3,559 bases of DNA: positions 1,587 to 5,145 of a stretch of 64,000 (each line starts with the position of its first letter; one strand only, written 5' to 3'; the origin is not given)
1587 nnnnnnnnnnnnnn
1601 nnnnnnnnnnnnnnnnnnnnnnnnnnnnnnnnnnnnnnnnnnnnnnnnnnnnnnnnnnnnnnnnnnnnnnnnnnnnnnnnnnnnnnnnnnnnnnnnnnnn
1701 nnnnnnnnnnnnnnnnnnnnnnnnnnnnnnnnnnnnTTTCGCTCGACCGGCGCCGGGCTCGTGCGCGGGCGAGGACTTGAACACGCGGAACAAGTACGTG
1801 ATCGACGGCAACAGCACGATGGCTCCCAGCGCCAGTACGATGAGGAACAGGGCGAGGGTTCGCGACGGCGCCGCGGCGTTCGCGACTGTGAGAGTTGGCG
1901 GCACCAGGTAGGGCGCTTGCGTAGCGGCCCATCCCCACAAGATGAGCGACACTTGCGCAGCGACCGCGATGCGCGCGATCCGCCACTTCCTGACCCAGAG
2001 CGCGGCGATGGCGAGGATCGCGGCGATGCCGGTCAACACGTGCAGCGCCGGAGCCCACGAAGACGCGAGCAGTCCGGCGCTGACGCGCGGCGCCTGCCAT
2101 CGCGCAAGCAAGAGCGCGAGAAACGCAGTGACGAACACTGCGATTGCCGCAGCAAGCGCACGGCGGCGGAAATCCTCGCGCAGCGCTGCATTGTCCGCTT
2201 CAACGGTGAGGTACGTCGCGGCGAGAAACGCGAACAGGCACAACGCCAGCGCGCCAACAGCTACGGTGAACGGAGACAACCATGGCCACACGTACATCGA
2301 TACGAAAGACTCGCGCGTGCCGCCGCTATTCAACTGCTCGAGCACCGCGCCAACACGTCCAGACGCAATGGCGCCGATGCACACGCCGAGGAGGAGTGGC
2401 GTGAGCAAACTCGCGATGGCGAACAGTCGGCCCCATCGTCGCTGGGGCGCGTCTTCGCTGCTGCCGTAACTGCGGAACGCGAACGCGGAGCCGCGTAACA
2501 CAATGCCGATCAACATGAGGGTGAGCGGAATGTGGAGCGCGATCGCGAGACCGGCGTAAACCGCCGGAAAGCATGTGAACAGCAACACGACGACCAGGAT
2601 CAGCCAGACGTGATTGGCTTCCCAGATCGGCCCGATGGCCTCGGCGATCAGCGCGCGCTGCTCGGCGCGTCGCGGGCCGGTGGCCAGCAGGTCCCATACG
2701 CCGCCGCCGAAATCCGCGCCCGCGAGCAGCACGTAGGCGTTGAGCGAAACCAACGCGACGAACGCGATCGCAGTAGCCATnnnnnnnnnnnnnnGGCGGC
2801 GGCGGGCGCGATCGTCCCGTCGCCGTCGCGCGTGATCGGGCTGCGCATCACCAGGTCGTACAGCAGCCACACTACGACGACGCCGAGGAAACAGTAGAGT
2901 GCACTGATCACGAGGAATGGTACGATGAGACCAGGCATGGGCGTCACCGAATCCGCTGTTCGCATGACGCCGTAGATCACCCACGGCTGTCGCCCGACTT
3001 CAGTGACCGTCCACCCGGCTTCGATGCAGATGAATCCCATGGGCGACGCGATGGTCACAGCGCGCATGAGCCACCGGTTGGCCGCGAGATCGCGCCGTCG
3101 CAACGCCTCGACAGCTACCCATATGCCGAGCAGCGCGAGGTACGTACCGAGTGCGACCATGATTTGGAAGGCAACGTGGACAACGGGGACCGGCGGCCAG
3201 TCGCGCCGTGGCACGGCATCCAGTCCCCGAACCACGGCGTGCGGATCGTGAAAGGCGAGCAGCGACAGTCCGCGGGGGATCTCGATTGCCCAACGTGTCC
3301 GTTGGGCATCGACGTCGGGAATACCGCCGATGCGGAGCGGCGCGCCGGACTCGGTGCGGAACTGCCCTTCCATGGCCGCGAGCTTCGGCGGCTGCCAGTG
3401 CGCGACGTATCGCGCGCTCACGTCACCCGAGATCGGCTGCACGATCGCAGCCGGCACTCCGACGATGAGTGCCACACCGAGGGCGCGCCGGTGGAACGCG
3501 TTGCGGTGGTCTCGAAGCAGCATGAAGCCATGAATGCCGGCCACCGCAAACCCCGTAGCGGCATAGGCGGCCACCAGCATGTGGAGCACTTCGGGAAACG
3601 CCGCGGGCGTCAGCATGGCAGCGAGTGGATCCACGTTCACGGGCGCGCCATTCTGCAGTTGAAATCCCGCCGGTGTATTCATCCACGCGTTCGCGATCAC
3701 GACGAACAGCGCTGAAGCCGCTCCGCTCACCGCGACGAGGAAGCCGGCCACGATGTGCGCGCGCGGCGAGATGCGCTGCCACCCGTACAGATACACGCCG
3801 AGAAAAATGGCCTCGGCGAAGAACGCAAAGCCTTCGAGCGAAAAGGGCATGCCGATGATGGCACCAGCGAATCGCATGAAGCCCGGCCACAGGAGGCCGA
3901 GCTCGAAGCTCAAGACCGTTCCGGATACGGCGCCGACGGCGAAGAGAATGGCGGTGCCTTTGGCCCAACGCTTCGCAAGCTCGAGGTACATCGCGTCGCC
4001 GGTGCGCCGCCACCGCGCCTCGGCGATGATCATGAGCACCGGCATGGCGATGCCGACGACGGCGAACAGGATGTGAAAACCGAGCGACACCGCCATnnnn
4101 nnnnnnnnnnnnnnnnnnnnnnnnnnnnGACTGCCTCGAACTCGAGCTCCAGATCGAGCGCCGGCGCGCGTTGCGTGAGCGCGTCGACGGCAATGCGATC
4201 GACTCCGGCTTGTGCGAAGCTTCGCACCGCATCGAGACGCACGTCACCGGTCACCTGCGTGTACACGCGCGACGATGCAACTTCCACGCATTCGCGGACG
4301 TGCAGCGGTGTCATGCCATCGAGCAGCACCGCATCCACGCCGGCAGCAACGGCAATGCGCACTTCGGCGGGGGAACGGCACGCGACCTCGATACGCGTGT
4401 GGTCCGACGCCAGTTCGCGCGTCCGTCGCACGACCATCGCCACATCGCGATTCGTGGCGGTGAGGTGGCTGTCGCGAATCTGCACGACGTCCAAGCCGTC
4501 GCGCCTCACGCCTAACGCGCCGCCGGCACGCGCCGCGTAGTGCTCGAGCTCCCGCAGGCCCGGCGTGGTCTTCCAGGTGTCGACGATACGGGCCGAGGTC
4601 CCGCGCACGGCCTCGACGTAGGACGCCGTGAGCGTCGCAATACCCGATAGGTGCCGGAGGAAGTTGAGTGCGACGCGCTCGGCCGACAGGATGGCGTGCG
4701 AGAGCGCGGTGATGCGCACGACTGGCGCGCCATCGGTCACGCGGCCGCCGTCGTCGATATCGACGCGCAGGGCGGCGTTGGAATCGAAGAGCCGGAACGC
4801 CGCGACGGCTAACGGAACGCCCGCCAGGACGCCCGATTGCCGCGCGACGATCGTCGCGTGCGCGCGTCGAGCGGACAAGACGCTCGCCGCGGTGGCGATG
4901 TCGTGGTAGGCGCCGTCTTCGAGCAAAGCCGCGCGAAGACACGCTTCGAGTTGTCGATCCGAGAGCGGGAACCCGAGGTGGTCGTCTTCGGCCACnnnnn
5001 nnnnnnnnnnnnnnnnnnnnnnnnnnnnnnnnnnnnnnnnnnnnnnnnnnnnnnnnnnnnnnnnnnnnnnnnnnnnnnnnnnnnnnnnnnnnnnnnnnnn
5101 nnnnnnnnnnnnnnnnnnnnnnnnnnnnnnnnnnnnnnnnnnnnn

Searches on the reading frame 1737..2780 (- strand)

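Call 23: search_protein_families(library=pfam, proteins=[window:1737-2780:-], max_evalue=0.00001)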
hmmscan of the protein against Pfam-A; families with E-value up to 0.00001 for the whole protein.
window:1737-2780:- (348 aa): 1 family
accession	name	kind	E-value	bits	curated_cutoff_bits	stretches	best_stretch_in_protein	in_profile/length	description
PF02322.20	Cyt_bd_oxida_II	-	1.8e-72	244.7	35.6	1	2-334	2-302/302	Cytochrome bd terminal oxidase subunit II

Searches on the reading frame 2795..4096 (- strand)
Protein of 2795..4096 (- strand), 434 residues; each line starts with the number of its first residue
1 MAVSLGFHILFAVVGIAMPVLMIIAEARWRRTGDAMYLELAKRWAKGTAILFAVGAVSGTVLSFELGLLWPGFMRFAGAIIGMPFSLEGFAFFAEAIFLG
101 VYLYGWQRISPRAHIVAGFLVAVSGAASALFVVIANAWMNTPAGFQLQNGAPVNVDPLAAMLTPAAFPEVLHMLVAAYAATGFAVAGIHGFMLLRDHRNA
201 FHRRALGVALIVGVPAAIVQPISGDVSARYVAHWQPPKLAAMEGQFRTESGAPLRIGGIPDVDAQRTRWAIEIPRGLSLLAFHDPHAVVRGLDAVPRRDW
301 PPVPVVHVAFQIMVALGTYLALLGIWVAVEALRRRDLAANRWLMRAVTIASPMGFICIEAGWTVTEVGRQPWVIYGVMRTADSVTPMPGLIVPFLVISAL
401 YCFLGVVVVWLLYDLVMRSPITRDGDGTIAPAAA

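Call 23: search_protein_families(library=pfam, proteins=[window:2795-4096:-], max_evalue=0.00001)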
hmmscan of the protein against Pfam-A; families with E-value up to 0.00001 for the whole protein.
window:2795-4096:- (434 aa): 1 family
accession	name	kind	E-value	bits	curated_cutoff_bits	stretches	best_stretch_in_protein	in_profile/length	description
PF01654.22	Cyt_bd_oxida_I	-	5e-143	477.1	26.2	1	1-418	6-416/418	Cytochrome bd terminal oxidase subunit I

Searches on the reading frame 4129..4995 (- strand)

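Call 23: search_protein_families(library=pfam, proteins=[window:4129-4995:-], max_evalue=0.00001)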
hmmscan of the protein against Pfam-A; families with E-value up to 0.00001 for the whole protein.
window:4129-4995:- (289 aa): 2 families
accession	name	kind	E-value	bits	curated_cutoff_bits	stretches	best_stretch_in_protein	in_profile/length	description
PF01729.25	QRPTase_C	-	3.2e-38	131.5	23.1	1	119-285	1-169/169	Quinolinate phosphoribosyl transferase, C-terminal domain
PF02749.22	QRPTase_N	-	5.5e-18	65.4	27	1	32-117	1-82/82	Quinolinate phosphoribosyl transferase, N-terminal domain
